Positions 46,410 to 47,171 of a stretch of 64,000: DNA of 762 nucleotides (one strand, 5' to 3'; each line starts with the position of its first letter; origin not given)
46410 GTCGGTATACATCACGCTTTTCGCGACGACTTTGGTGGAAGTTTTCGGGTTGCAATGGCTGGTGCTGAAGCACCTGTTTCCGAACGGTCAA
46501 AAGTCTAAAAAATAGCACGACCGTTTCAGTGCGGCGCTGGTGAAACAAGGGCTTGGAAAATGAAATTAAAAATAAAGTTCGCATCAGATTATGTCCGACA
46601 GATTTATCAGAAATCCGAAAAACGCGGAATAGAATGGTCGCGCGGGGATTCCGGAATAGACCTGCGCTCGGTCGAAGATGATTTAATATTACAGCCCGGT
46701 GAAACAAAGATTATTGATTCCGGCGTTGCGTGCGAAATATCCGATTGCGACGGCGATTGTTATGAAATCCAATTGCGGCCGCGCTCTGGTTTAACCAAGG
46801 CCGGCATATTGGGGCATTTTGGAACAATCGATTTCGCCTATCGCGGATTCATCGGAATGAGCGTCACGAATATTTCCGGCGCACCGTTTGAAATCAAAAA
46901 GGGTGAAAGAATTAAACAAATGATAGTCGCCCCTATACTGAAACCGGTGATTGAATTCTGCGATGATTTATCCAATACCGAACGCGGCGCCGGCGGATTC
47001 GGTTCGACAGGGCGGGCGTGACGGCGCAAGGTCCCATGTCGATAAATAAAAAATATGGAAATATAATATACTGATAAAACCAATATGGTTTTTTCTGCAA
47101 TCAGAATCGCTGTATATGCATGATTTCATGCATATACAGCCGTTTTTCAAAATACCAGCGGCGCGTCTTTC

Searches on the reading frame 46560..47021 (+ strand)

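Call 79: search_protein_families(library=pfam, proteins=[window:46560-47021:+], max_evalue=0.001)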
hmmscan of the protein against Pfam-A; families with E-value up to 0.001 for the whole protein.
window:46560-47021:+ (153 aa): 2 families
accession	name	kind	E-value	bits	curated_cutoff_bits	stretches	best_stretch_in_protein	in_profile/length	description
PF00692.24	dUTPase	-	2.3e-22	79.6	22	1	27-151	10-129/129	dUTPase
PF22769.1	DCD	-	7.6e-06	26.5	27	1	36-124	63-151/153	dCTP deaminase-like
